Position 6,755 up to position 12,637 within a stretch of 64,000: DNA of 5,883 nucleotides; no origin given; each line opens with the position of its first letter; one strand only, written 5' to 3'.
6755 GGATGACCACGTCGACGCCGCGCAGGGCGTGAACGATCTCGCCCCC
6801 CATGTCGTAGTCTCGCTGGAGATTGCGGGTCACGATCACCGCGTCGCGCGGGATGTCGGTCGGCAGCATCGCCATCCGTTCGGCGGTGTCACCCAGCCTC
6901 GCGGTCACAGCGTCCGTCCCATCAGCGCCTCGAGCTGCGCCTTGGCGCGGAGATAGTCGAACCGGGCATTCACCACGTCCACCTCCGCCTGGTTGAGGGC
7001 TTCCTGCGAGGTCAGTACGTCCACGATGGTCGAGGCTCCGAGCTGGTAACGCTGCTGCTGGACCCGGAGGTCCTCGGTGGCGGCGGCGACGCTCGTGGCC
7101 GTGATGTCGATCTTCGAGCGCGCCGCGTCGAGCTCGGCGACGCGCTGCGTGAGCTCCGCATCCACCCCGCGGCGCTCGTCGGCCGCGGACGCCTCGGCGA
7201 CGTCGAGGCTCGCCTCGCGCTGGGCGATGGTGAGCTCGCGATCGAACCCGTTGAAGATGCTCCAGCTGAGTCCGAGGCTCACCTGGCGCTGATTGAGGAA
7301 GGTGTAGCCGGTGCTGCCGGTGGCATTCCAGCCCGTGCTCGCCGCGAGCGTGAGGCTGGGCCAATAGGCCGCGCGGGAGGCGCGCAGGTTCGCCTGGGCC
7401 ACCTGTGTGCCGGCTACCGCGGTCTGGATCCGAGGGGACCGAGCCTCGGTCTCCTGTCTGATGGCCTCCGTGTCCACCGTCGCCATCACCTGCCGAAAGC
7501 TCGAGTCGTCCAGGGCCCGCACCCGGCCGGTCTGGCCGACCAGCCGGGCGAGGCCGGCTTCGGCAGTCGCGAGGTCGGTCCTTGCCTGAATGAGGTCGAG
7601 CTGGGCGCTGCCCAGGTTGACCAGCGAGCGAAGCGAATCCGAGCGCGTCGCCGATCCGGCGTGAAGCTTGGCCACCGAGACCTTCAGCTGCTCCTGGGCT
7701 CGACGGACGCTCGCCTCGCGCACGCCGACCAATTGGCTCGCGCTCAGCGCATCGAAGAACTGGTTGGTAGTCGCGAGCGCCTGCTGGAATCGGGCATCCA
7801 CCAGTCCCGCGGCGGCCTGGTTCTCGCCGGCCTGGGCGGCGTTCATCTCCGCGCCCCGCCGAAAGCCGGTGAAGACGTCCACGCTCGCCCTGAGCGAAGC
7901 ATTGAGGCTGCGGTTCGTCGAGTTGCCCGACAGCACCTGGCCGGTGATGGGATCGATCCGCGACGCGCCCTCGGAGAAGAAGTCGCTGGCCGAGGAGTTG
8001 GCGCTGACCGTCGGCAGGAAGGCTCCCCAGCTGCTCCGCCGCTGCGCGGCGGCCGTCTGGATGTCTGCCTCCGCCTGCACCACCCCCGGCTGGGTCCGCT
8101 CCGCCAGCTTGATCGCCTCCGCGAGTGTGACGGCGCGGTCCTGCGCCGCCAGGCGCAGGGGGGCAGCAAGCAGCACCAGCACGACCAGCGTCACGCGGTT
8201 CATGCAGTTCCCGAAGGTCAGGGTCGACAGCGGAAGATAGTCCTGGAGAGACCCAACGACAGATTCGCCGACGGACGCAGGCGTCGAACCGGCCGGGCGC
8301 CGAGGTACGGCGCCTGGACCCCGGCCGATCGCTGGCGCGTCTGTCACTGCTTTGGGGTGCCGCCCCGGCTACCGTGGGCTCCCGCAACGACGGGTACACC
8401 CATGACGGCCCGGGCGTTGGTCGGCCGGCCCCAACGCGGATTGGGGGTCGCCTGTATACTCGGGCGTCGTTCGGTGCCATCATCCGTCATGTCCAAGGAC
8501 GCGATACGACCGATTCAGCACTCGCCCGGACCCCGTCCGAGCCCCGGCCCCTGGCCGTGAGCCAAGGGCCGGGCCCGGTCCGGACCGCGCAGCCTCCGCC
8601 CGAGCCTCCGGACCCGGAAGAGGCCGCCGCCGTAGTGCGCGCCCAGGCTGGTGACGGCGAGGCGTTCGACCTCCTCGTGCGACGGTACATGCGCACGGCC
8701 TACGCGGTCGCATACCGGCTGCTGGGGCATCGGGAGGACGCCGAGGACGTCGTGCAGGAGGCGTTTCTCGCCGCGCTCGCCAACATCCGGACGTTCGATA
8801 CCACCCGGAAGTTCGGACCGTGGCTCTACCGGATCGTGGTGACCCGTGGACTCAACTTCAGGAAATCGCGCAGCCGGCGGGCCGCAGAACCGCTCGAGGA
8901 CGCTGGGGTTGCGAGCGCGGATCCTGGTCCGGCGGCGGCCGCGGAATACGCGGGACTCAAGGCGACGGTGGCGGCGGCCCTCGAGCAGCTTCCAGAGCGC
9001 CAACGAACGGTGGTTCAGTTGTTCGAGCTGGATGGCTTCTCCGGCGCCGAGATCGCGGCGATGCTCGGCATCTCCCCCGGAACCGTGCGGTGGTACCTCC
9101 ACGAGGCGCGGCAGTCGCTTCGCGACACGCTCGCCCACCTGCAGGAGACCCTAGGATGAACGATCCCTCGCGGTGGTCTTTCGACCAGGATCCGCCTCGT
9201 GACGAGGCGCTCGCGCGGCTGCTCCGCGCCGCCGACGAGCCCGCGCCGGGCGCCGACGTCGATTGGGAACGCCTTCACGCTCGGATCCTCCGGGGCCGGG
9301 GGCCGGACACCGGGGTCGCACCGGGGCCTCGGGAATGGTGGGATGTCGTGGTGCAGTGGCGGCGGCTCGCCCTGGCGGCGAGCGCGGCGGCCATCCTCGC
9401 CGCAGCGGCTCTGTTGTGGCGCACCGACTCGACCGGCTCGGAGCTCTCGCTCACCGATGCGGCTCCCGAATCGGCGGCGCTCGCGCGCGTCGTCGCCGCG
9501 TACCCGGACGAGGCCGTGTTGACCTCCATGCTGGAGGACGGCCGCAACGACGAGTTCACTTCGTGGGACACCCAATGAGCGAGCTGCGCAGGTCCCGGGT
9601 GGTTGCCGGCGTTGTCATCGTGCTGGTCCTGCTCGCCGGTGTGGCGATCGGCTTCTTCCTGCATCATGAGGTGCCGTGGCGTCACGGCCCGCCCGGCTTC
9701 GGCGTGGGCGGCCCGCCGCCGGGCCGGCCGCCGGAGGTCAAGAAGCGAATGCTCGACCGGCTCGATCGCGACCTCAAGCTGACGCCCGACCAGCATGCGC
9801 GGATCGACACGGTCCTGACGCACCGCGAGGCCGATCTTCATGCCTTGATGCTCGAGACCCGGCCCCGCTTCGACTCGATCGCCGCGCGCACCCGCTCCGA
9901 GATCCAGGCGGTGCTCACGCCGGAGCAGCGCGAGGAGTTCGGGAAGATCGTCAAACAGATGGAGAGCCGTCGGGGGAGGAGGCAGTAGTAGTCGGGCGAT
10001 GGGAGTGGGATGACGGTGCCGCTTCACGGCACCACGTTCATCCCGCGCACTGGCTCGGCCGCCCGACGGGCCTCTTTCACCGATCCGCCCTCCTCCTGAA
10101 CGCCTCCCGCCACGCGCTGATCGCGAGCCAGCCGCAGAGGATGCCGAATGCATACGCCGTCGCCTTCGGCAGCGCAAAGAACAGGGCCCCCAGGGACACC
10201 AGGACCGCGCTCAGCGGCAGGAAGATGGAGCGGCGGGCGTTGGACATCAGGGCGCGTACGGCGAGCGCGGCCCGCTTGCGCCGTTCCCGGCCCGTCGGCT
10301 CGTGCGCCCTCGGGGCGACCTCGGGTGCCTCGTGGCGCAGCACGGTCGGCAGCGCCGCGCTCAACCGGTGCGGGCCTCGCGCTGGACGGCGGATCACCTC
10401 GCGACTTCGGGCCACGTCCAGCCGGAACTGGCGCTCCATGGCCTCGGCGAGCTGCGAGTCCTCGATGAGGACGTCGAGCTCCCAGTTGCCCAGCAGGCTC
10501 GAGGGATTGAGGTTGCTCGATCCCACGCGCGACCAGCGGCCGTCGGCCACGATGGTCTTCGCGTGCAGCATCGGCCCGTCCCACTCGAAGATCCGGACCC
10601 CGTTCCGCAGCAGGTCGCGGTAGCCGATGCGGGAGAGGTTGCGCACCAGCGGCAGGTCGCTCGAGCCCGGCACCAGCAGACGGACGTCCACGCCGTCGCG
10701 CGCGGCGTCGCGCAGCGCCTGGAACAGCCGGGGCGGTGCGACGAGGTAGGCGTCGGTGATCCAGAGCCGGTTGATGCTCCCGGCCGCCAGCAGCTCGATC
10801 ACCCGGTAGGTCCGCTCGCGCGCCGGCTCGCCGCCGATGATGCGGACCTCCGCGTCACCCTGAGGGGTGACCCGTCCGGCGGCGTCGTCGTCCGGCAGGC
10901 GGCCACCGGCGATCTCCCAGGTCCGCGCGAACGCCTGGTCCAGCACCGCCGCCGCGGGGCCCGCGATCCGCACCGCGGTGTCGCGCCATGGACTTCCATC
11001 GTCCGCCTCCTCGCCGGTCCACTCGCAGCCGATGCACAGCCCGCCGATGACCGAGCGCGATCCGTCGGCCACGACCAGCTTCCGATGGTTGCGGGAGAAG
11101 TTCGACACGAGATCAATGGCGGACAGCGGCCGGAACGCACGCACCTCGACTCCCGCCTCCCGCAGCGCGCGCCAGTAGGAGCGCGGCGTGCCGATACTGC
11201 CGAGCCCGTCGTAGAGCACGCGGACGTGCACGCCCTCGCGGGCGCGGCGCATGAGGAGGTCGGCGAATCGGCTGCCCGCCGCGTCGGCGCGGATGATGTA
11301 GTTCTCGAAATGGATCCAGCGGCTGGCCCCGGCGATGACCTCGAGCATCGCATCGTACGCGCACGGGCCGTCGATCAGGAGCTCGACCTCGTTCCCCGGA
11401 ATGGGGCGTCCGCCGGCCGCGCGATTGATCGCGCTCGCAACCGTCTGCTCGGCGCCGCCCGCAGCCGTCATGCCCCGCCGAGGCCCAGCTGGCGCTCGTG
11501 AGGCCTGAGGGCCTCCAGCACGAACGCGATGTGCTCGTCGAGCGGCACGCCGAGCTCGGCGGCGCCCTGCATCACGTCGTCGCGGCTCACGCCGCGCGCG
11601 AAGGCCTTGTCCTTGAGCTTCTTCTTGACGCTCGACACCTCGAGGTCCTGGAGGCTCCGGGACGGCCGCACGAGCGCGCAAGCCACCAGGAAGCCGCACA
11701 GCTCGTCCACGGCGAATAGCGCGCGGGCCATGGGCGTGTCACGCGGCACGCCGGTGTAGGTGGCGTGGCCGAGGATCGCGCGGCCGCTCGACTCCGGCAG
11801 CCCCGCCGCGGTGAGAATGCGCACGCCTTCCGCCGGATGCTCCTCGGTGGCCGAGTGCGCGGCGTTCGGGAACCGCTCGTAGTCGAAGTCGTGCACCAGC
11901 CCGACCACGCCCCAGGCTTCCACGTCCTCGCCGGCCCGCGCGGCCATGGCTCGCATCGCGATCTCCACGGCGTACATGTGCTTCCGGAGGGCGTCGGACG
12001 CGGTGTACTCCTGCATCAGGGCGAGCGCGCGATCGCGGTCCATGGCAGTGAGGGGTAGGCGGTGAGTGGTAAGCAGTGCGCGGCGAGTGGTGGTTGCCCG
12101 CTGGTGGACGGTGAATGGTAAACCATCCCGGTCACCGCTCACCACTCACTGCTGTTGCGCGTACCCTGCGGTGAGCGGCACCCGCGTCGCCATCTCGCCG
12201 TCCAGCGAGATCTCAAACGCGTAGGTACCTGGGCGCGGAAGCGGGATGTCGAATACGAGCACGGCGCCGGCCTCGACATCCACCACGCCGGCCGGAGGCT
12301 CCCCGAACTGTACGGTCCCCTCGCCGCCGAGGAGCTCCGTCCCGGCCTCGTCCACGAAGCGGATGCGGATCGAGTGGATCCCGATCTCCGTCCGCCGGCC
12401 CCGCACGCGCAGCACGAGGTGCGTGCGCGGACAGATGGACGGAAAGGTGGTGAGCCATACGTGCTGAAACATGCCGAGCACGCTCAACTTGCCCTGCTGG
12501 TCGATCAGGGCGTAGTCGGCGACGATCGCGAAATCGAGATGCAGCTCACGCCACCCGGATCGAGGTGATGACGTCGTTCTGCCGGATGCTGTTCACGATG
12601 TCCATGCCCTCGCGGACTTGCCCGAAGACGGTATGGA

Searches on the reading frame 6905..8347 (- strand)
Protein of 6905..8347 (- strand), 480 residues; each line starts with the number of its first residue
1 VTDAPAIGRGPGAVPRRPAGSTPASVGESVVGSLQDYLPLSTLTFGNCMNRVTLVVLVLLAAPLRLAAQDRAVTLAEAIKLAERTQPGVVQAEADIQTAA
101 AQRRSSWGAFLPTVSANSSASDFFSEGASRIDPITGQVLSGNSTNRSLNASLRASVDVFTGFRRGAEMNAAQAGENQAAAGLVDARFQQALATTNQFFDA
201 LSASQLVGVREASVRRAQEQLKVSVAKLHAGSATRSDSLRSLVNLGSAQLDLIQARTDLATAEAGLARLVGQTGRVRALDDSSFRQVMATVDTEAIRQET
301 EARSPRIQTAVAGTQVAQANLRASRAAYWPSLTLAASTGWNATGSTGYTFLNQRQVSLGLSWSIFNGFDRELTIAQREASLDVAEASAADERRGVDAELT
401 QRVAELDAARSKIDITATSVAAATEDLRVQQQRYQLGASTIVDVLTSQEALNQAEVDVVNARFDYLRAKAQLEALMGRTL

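Call 55: search_protein_families(library=pfam, proteins=[window:6905-8347:-], max_evalue=0.001)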
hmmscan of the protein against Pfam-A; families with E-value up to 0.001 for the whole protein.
window:6905-8347:- (480 aa): 1 family
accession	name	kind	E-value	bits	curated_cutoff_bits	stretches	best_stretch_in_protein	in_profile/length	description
PF02321.23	OEP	-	7.1e-55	186.1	22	2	298-477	6-187/187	Outer membrane efflux protein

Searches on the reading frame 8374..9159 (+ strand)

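Call 55: search_protein_families(library=pfam, proteins=[window:8374-9159:+], max_evalue=0.001)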
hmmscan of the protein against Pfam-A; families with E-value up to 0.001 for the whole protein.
window:8374-9159:+ (261 aa): 6 families
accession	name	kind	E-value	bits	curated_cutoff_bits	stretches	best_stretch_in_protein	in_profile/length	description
PF04542.20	Sigma70_r2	-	1.5e-17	63.5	24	1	101-169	1-71/71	Sigma-70 region 2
PF08281.18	Sigma70_r4_2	-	1.1e-16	60.6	25.7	1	199-249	4-54/54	Sigma-70, region 4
PF04545.22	Sigma70_r4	-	2e-11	43.7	24.1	1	202-250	1-49/50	Sigma-70, region 4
PF07638.17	Sigma70_ECF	-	2.5e-07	31.2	21.1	1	191-253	122-183/185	ECF sigma factor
PF13384.12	HTH_23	-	5.6e-05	23.3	24.6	1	209-240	5-37/50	Homeodomain-like domain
PF00196.25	GerE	-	0.00019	21.4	23.5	1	205-246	2-42/57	Bacterial regulatory proteins, luxR family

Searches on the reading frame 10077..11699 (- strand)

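Call 55: search_protein_families(library=pfam, proteins=[window:10077-11699:-], max_evalue=0.001)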
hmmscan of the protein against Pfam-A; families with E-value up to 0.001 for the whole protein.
window:10077-11699:- (540 aa): 2 families
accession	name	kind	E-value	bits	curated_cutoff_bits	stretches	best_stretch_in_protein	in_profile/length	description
PF13091.12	PLDc_2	-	6.2e-34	117.1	27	2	310-426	10-129/132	PLD-like domain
PF00614.28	PLDc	-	2.7e-09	37.1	21.9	0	378-400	5-27/28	Phospholipase D Active site motif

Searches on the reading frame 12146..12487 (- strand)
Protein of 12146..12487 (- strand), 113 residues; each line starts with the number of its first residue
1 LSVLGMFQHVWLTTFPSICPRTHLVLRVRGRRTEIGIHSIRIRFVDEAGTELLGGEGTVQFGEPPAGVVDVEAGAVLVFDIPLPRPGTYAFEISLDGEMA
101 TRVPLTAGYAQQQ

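Call 55: search_protein_families(library=pfam, proteins=[window:12146-12487:-], max_evalue=0.001)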
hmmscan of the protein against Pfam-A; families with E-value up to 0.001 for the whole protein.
window:12146-12487:- (113 aa): 1 family
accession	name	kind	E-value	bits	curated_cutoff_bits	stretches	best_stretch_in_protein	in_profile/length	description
PF22091.2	DUF6941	-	3e-21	76.5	27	1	2-106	17-123/125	Family of unknown function (DUF6941)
